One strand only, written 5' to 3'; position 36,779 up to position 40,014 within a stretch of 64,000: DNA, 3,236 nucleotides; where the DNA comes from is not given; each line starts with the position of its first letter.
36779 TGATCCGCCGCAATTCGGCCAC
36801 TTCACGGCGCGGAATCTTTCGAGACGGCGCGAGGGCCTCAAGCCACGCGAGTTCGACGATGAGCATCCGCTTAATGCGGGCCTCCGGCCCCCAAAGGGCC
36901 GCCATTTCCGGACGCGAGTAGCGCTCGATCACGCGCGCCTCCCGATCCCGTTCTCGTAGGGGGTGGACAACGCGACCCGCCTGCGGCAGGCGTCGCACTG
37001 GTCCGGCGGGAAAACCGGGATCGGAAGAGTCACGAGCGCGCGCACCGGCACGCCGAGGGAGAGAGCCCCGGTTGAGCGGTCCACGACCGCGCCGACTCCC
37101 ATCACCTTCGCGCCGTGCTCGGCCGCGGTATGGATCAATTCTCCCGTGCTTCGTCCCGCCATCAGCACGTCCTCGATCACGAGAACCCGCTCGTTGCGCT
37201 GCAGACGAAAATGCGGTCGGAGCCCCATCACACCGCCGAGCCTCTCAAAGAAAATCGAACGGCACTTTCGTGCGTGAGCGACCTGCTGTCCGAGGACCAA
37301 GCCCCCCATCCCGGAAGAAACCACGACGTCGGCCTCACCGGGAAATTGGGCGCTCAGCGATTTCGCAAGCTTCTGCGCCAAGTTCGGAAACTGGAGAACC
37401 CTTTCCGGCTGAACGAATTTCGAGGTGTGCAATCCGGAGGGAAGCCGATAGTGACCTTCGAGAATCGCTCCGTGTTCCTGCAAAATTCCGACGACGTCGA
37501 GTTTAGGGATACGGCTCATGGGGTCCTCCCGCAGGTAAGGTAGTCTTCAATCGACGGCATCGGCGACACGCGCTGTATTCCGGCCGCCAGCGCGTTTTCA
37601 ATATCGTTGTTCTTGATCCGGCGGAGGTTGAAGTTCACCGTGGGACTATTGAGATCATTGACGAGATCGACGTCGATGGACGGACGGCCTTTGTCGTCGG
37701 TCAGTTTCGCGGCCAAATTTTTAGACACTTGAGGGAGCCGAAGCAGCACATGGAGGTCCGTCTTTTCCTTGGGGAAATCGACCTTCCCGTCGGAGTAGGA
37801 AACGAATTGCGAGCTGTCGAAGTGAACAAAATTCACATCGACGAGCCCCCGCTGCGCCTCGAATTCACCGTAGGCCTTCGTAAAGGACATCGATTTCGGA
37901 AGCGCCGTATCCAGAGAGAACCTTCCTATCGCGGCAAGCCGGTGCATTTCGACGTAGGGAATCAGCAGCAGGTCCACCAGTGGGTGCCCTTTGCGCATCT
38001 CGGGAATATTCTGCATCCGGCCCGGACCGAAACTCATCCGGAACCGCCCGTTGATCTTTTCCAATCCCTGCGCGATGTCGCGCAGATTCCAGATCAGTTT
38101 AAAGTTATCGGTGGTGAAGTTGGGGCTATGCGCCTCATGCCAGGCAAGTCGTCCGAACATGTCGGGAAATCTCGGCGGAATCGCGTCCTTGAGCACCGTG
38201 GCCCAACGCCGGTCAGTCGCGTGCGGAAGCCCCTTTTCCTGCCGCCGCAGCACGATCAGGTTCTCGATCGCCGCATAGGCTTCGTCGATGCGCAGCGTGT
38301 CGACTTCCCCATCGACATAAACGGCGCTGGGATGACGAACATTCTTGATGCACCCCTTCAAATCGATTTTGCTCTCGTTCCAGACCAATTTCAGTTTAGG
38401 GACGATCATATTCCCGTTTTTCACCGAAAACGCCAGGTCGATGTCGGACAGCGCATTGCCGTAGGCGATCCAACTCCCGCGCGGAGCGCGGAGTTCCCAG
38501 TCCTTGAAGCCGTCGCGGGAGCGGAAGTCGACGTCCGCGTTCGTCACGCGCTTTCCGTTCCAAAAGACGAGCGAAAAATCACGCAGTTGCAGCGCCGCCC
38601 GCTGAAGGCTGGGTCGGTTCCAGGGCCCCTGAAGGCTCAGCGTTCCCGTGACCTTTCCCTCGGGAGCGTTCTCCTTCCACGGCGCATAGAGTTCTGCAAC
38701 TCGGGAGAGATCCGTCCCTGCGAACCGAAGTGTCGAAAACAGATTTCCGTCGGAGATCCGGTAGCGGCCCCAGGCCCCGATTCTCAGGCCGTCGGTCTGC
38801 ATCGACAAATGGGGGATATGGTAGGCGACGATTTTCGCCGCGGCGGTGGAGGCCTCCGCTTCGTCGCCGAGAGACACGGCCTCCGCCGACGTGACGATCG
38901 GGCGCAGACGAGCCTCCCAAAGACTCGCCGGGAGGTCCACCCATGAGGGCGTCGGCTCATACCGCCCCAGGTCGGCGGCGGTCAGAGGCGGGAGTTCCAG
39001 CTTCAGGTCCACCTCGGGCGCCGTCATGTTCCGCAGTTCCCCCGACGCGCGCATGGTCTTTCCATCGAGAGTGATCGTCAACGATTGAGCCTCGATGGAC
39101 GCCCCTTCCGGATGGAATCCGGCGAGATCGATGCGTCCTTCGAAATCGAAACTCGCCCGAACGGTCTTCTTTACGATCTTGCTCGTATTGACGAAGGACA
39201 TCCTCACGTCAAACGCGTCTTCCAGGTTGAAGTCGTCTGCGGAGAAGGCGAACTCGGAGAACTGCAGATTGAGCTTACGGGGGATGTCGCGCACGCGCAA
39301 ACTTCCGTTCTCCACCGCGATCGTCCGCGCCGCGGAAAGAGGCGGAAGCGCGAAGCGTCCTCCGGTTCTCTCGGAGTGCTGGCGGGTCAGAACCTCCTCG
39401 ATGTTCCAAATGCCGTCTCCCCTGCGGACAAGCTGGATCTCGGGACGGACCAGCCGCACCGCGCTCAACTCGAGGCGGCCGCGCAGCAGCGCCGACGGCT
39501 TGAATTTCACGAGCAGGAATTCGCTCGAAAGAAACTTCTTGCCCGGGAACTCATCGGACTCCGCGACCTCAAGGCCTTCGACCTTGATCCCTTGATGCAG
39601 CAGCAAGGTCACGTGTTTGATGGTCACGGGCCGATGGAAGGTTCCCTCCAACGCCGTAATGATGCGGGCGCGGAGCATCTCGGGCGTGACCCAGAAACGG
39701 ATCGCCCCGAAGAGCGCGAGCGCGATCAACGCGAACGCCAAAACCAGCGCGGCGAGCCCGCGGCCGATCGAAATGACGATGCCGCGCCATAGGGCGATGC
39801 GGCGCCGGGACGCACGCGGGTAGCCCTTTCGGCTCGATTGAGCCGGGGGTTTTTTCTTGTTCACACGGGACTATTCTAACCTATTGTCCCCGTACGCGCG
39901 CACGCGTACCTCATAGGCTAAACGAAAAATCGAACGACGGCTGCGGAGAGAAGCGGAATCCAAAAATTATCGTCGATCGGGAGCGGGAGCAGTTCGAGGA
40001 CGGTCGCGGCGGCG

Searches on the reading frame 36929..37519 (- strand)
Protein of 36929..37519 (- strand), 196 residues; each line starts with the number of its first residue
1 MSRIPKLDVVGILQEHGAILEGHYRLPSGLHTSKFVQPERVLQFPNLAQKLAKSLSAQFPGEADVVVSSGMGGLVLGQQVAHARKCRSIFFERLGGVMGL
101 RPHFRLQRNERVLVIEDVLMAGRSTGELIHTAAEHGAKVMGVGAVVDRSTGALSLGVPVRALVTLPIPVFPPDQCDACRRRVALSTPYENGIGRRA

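Call 88: search_protein_families(library=pfam, proteins=[window:36929-37519:-], max_evalue=0.00001)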
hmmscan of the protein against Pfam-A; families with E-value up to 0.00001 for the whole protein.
window:36929-37519:- (196 aa): 1 family
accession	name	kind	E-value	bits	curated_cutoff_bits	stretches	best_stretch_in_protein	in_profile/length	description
PF00156.33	Pribosyltran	-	1.2e-06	28.4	26.3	0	47-152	14-130/158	Phosphoribosyl transferase domain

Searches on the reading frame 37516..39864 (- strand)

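Call 88: search_protein_families(library=pfam, proteins=[window:37516-39864:-], max_evalue=0.00001)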
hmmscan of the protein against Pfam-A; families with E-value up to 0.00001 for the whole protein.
window:37516-39864:- (782 aa): 3 families
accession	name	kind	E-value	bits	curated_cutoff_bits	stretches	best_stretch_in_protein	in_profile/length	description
PF05359.17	DUF748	-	1.4e-19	70.2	50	1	42-243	18-210/1037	Domain of Unknown Function (DUF748)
PF05170.20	AsmA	-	1.3e-07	31.3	29.8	1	39-164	9-136/607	AsmA family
PF13116.12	YhdP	-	1.6e-07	30.1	46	0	38-211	11-175/1224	YhdP protein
